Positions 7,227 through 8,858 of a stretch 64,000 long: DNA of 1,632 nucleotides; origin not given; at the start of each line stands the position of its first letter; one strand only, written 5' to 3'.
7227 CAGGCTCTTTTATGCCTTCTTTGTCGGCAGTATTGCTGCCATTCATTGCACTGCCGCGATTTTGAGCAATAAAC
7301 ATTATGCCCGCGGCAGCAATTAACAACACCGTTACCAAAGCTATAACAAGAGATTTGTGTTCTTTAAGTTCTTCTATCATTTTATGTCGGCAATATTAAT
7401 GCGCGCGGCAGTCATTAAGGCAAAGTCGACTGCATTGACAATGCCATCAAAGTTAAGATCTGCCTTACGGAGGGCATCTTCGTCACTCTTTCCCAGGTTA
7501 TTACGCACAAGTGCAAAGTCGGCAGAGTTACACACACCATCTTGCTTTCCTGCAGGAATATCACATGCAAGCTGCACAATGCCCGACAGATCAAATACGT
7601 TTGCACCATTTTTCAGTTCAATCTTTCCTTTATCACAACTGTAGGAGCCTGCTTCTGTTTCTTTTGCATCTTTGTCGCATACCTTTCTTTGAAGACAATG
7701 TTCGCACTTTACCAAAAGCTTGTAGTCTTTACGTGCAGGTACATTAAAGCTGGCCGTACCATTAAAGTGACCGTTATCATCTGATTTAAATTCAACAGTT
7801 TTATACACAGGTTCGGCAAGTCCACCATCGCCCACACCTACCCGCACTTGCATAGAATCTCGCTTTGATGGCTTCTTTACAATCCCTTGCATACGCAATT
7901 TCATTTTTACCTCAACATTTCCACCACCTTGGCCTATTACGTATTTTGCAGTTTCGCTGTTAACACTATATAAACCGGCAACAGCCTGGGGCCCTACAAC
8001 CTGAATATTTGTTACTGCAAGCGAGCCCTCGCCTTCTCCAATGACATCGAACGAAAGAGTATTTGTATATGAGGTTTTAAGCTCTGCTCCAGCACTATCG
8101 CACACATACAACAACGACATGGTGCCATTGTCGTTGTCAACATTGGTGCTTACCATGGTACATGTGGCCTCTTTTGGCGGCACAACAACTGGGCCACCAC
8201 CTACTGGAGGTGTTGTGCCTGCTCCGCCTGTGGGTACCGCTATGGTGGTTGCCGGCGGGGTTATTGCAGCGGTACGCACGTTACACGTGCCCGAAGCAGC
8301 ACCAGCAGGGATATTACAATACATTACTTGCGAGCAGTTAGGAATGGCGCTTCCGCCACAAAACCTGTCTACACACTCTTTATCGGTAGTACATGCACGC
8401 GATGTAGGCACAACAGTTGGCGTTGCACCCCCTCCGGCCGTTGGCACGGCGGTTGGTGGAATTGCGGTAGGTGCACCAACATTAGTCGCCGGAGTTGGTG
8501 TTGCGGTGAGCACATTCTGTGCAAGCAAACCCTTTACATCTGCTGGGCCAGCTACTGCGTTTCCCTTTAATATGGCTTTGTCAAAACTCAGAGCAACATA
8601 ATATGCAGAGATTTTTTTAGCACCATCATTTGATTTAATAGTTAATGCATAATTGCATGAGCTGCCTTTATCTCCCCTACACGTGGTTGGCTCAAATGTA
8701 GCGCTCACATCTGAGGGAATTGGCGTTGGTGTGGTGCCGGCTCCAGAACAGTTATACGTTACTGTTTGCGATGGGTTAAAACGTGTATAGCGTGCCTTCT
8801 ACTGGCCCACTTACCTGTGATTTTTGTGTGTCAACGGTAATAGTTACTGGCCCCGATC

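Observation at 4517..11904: Second, minus-strand operon of the same cohesin-dockerin family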

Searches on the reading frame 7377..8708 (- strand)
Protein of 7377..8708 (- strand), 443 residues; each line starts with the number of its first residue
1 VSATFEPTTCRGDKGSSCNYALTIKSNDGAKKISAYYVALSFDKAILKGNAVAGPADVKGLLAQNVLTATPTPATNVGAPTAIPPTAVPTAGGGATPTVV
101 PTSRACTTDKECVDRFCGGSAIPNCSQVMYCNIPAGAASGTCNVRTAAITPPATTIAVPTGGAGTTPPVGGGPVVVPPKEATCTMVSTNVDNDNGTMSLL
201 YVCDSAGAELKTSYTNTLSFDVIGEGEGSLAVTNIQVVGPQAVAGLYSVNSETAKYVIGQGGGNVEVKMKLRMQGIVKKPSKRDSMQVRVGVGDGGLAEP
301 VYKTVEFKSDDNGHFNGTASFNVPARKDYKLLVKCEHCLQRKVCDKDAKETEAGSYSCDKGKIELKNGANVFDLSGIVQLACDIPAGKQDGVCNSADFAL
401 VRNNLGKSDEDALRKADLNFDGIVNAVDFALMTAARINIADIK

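Call 3: search_protein_families(library=pfam, proteins=[window:7377-8708:-], max_evalue=1)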
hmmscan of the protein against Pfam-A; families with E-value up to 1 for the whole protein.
window:7377-8708:- (443 aa): 1 family
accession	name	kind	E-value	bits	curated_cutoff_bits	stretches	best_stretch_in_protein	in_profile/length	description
PF00404.24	Dockerin_1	-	3.1e-08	34.1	22.9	1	389-433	6-53/57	Dockerin type I domain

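Call 8: search_protein_families(library=ncbifam, proteins=[window:7377-8708:-], max_evalue=0.1)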
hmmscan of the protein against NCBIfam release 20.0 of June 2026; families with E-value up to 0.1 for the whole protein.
window:7377-8708:- (443 aa): 1 family
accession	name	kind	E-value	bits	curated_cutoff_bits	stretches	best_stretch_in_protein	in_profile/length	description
NF049990.1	CellobisidaseCelK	equivalog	0.041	12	1700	1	388-435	833-881/889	cellulose 1,4-beta-cellobiosidase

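Call 11: find_homologous_proteins(query=window:7377-8708:-, max_evalue=0.001)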
Query window:7377-8708:- (443 aa): 12 proteins with E <= 0.001 among 8000 candidates.
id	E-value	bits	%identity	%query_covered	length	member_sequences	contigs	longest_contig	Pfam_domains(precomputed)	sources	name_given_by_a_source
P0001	6.8e-292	986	100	100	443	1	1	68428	PF00404.25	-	-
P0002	8.2e-226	768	77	100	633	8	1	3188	PF00404.25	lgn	-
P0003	4.6e-189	647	66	100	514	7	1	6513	PF00404.25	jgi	jgi:hypothetical protein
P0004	3.5e-182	624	64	100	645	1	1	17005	PF00404.25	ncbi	-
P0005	1.1e-181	623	67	100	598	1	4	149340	PF00404.25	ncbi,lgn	-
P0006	2.6e-180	618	68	100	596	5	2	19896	PF00404.25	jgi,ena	-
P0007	9.2e-179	613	67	100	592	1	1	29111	PF00404.25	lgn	-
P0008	5.1e-176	604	70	95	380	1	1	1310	PF00404.25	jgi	jgi:hypothetical protein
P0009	4.6e-131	456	74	60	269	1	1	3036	PF00404.25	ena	-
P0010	5.3e-86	307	41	98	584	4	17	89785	-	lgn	-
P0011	3.5e-69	252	37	98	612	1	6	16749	-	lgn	-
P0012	6.2e-29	119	40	39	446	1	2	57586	PF00404.25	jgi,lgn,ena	-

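Call 13: find_encoding_contigs(protein=P0005, flank=10000, max_places=3)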
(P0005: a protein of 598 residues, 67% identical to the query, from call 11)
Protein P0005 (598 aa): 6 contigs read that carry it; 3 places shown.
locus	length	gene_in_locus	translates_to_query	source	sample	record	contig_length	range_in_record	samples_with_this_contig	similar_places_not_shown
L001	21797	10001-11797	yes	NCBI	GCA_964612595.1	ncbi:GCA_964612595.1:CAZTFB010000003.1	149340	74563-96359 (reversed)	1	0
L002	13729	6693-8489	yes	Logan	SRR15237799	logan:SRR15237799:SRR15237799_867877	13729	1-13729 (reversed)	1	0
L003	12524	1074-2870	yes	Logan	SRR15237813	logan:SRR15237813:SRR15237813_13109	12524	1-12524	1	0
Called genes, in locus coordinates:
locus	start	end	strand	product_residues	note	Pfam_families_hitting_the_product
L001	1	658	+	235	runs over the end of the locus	-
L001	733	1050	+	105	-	-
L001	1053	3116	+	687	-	-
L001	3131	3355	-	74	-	PF12728:HTH_17, PF00376:MerR, PF13411:MerR_1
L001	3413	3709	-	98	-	-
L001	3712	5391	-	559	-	PF22148:Fervidolysin_NPro-like (faint), PF00082:Peptidase_S8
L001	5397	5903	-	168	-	PF22148:Fervidolysin_NPro-like (weak)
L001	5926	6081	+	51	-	-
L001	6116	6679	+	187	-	PF00466:Ribosomal_L10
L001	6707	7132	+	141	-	PF16320:Ribosomal_L12_N, PF00542:Ribosomal_L12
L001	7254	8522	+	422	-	-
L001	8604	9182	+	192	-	-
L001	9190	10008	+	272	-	PF00404:Dockerin_1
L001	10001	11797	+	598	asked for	PF00404:Dockerin_1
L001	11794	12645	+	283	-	-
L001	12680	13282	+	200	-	PF00963:Cohesin (weak)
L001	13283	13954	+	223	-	PF00963:Cohesin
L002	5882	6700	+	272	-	PF00404:Dockerin_1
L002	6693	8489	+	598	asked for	PF00404:Dockerin_1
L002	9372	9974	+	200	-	PF00963:Cohesin (weak)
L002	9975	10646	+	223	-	PF00963:Cohesin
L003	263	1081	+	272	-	PF00404:Dockerin_1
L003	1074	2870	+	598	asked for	PF00404:Dockerin_1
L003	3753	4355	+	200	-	PF00963:Cohesin (weak)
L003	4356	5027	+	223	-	PF00963:Cohesin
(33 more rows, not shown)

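Call 14: find_encoding_contigs(protein=P0004, flank=10000, max_places=2)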
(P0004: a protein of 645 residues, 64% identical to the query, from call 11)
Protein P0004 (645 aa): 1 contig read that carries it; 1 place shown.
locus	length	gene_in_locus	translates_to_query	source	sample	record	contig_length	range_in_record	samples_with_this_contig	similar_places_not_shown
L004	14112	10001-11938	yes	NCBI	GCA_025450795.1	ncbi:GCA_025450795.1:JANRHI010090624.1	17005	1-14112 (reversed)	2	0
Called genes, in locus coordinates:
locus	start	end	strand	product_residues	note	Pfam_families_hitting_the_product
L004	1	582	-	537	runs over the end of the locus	PF22148:Fervidolysin_NPro-like (faint), PF00082:Peptidase_S8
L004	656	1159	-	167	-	PF22148:Fervidolysin_NPro-like (weak)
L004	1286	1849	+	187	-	PF00466:Ribosomal_L10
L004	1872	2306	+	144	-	PF16320:Ribosomal_L12_N, PF00542:Ribosomal_L12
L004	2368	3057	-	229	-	PF00404:Dockerin_1 (weak)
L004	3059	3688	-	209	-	-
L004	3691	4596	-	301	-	-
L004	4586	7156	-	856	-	-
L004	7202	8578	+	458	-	-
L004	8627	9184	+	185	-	-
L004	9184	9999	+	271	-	PF00404:Dockerin_1 (weak)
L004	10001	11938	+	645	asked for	PF00404:Dockerin_1 (weak)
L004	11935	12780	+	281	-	-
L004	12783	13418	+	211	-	PF00963:Cohesin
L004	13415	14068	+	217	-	PF00963:Cohesin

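Call 18: find_related_loci(query=A1, collection=genome_contigs, flank=8000)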
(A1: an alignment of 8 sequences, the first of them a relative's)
Query A1 (598 aa) in genome_contigs; peptide patterns used: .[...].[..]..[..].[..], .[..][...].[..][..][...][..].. (x = any residue, [..] = any of these).
600 stretches matched a pattern (row limit reached: there are more); 21 encode a relative of the query (tblastn E <= 1e-3); 21 distinct loci.
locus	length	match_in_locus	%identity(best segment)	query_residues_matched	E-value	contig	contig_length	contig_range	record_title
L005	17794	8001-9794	100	1-598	0e+0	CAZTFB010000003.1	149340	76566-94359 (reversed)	MAG TPA_asm: uncultured Gammaproteobacteria bacterium isolate SRP329715_co1_107 genome assembly, contig: NODE_100_length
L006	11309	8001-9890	74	4-598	0e+0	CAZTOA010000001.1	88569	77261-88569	MAG TPA_asm: uncultured Gammaproteobacteria bacterium isolate SRP292972_co2_75 genome assembly, contig: NODE_216_length_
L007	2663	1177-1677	47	419-590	3e-41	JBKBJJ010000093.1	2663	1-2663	MAG: Microgenomates group bacterium isolate 21I_055.bin.7 NODE_93_length_2663_cov_3.015468, whole genome shotgun sequenc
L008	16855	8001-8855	34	335-590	4e-36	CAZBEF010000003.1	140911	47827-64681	MAG TPA_asm: uncultured Gammaproteobacteria bacterium isolate SRP278252_co2_430 genome assembly, contig: NODE_138_length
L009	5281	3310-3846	38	418-596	3e-33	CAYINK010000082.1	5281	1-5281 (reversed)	MAG TPA_asm: uncultured Gammaproteobacteria bacterium isolate ERP119705_co25_345 genome assembly, contig: NODE_20420_len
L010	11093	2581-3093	41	420-598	5e-32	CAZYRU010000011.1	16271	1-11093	MAG TPA_asm: uncultured Gammaproteobacteria bacterium isolate SRP167436_co1_107 genome assembly, contig: NODE_5741_lengt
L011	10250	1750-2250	42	419-587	4e-31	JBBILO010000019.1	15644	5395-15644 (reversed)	MAG: Candidatus Roizmanbacteria bacterium isolate QNS170220_bin_210 NODE_594_length_15644_cov_6.79455, whole genome shot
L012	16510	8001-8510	39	419-590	6e-30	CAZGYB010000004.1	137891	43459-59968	MAG TPA_asm: uncultured Gammaproteobacteria bacterium isolate SRP173033_co2_14 genome assembly, contig: NODE_39_length_1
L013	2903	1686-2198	39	416-587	3e-28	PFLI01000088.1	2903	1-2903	MAG: Candidatus Roizmanbacteria bacterium CG_4_10_14_0_8_um_filter_33_9 CG_4_10_14_0.8_um_filter_scaffold_27069_c, whole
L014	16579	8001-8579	32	400-587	2e-27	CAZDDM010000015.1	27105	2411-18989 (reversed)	MAG TPA_asm: uncultured Gammaproteobacteria bacterium isolate SRP093185_co1_196 genome assembly, contig: NODE_952_length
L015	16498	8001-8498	33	420-587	5e-27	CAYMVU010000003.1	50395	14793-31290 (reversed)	MAG TPA_asm: uncultured Gammaproteobacteria bacterium isolate SRP093185_co1_18 genome assembly, contig: NODE_275_length_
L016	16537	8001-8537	36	418-590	2e-26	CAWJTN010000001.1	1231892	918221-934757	MAG: Candidatus Roizmanbacteria bacterium isolate MFD04408.bin.1.61 genome assembly, contig: contig_30883, whole genome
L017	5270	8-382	43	465-590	3e-25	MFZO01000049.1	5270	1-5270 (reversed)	MAG: Candidatus Roizmanbacteria bacterium RIFCSPHIGHO2_02_FULL_38_11 rifcsphigho2_02_scaffold_95054, whole genome shotgu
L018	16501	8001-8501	39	418-590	5e-25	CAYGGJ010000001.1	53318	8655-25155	MAG TPA_asm: uncultured Gammaproteobacteria bacterium isolate ERP113451_co1_192 genome assembly, contig: NODE_485_length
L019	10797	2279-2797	33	419-586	2e-21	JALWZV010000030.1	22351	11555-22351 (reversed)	MAG: Candidatus Roizmanbacteria bacterium isolate T2_metabat1_scaf2bin.165 T2_NODE_1910_length_22351_cov_2.982496, whole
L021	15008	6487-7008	41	419-590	7e-34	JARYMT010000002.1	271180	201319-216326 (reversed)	MAG: Microgenomates group bacterium isolate A05DMB-I-39 NODE_2_length_271180_cov_5.458981, whole genome shotgun sequence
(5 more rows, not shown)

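Call 32: predict_structure(alignment_id=A1)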
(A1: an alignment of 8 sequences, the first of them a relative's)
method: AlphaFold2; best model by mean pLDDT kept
length: 598 residues; sequences in the alignment: 8
mean_pLDDT: 60.8   pTM: 0.33
mean pLDDT of the five models: 60.8, 60.7, 60.4, 60.3, 55.4
residues with pLDDT >= 90: 0; 70-90: 267; 50-70: 147; < 50: 184
segments of 3 or more residues with pLDDT < 50: 1-3, 33-37, 177-186, 243-335, 397-399, 415-417, 494-515, 534-550, 571-586, 590-598
pLDDT, mean of each block of 10 residues (from residue 1): 55 82 67 53 72 70 78 84 78 67 72 77 72 76 82 70 67 59 51 77 80 81 80 82 32 26 29 36 28 25 25 25 29 51 83 74 76 83 77 58 73 60 70 66 71 70 79 77 66 45 31 48 70 48 44 54 56 42 47 42
secondary structure, 60 per line:
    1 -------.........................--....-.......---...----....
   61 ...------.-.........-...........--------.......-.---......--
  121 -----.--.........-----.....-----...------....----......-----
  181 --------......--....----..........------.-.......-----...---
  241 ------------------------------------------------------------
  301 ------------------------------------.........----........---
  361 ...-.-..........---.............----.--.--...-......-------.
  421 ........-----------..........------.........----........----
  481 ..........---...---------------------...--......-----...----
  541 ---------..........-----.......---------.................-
elements in order: H8-32 H35-38 E40-46 E50-52 E57-63 E72-80 E82-92 E101-107 E113-118 E129-137 E143-147 E153-155 E162-165 E170-175 E189-194 E197-200 E205-214 E223-229 E235-237 E337-345 E350-357 E367-376 E380-392 E403-405 E407-412 E420-428 E440-449 E456-464 E469-476 E481-490 E494-496 E518-520 E523-528 E534-536 H550-559 H565-571 H581-597

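Call 36: fold_search(model_id=the predicted structure, library=pdb)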
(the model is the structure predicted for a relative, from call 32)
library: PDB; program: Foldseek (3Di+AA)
matches with E <= 10: 1956; with E <= 0.001: 124
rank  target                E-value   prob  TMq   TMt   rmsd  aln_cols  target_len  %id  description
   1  5es4_A                3.1e-09  1.00  0.15  0.09  23.1       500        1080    9  RE-REFINEMENT OF INTEGRIN ALPHAXBETA2 ECTODOMAIN IN THE CLOSED/BENT CONFORMATION (released 2016-03-02)
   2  4fl4_L                6.2e-09  1.00  0.20  0.37  14.6       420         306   11  Scaffoldin conformation and dynamics revealed by a ternary complex from the Clostridium thermocellum cellulosome (released 2012-06-27)
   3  3kcp_A                1.1e-08  1.00  0.23  0.42  13.4       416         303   12  Crystal structure of interacting Clostridium thermocellum multimodular components (released 2010-02-09)
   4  4fl4_I                1.1e-08  1.00  0.22  0.39  13.3       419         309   12  Scaffoldin conformation and dynamics revealed by a ternary complex from the Clostridium thermocellum cellulosome (released 2012-06-27)
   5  5es4_G                1.6e-08  1.00  0.16  0.11  24.1       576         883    9  RE-REFINEMENT OF INTEGRIN ALPHAXBETA2 ECTODOMAIN IN THE CLOSED/BENT CONFORMATION (released 2016-03-02)
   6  8t2v_A                2.1e-08  1.00  0.17  0.11  20.5       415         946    8  Cryo-EM Structures of Full-length Integrin alphaIIbbeta3 in Native Lipids (released 2023-07-26)
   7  4mmz_A                2.2e-08  1.00  0.15  0.11  24.0       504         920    8  Integrin AlphaVBeta3 ectodomain bound to an antagonistic tenth domain of Fibronectin (released 2014-03-26)
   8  3is1                  2.5e-08  1.00  0.15  0.22  26.3       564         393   10  Crystal structure of functional region of UafA from Staphylococcus saprophyticus in C2 form at 2.45 angstrom resolution (released 2010-09-08)
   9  8xei_A                2.8e-08  1.00  0.16  0.11  23.1       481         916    7  Cryo-EM structure of integrin ITGAV/ITGB3 complex, conformation 1 (released 2024-12-18)
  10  8xen_A                2.8e-08  1.00  0.17  0.11  25.6       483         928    8  Cryo-EM structure of integrin ITGAV/ITGB3 complex, conformation 4 (released 2024-12-18)
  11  3k71_A                3.3e-08  1.00  0.17  0.12  22.9       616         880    8  Structure of integrin alphaX beta2 ectodomain (released 2010-01-12)
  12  6avu_A                3.4e-08  1.00  0.16  0.11  23.7       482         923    8  Human alpha-V beta-3 Integrin (open conformation) in complex with the therapeutic antibody LM609 (released 2017-11-01)
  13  3k71_C                3.8e-08  1.00  0.17  0.12  23.0       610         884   10  Structure of integrin alphaX beta2 ectodomain (released 2010-01-12)
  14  3k71_E                5.0e-08  1.00  0.17  0.12  23.0       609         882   10  Structure of integrin alphaX beta2 ectodomain (released 2010-01-12)
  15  4fl4_C                5.5e-08  1.00  0.21  0.39  13.3       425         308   12  Scaffoldin conformation and dynamics revealed by a ternary complex from the Clostridium thermocellum cellulosome (released 2012-06-27)
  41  2w1n                  1.1e-06  1.00  0.17  0.38  16.6       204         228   13  cohesin and fibronectin type-III double module construct from the Clostridium perfringens glycoside hydrolase GH84C (released 2009-02-03)
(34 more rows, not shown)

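Call 37: search_protein_families(library=pfam, alignment_id=A1, max_evalue=1)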
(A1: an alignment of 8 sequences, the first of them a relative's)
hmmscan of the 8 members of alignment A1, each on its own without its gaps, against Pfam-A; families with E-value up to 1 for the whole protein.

A. member 1, P0005 (598 aa): 3 families
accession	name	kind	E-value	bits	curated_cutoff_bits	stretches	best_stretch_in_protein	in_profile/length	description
PF00404.24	Dockerin_1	-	2.8e-08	34.3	22.9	1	544-588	6-53/57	Dockerin type I domain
PF09569.16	RE_ScaI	-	0.041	14.1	25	1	206-232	117-143/192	ScaI restriction endonuclease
PF02529.20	PetG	-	0.87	9.9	23.7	1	13-30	9-26/36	Cytochrome B6-F complex subunit 5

B. families by the number of members that match (of 8 scanned): 4 families
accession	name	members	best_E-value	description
PF00404.24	Dockerin_1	8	2.4e-08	Dockerin type I domain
PF09569.16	RE_ScaI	3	0.015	ScaI restriction endonuclease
PF02529.20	PetG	2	0.34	Cytochrome B6-F complex subunit 5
PF01683.23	EB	1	0.086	EB module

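Call 43: search_solved_structures(query=A1, max_evalue=10)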
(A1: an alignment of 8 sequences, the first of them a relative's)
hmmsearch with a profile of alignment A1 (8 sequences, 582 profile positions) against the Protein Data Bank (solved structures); distinct sequences matched with E-value up to 10: 18.
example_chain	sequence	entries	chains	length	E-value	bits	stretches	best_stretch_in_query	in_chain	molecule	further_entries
2y3n_B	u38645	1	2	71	0.00026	23.1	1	517-572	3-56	CELLULOSOMAL FAMILY-48 PROCESSIVE GLYCOSIDE HYDROLASE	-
5nrm_B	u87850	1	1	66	0.0015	20.5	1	528-572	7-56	DocCel5: Type I dockerin repeat domain from A. cellulolyticus family 5 endoglucanase WP_01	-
5k39_B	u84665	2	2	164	0.0021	20.1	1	516-572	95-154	Dockerin module from a protein of unknown function | Ig domain protein group 2 domain protein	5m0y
5nrk_B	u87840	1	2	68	0.0037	19.3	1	528-572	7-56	DocCel5: Type I dockerin repeat domain from A. cellulolyticus family 5 endoglucanase WP_01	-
5lxv_B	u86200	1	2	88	0.0067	18.4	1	527-568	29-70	Carbohydrate-binding protein WP_009985128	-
2vn6_B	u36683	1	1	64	0.008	18.2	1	527-571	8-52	ENDOGLUCANASE A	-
3ul4_B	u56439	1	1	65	0.011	17.7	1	517-568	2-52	Cellulosome enzyme, dockerin type I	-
6kg9_A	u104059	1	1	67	0.019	16.9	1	527-572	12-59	And cellulose-binding endoglucanase family 9 CelL ortholog dockerin domain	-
4fl4_A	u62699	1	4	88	0.034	16.1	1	527-577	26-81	Glycoside hydrolase family 9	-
6kge_D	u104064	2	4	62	0.042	15.8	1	527-570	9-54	And cellulose-binding endoglucanase family 9 CelL ortholog dockerin domain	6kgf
6kgc_B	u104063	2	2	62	0.046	15.6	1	527-569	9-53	And cellulose-binding endoglucanase family 9 CelL ortholog dockerin domain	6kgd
2vn5_B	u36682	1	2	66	0.075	14.9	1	527-571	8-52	ENDOGLUCANASE A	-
2rrt_A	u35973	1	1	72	0.09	14.7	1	529-574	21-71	Calmodulin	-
2mte_A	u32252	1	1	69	0.56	12.1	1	521-571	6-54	Cellulose 1,4-beta-cellobiosidase (reducing end) CelS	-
1daq_A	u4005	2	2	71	0.59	12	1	521-571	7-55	ENDOGLUCANASE SS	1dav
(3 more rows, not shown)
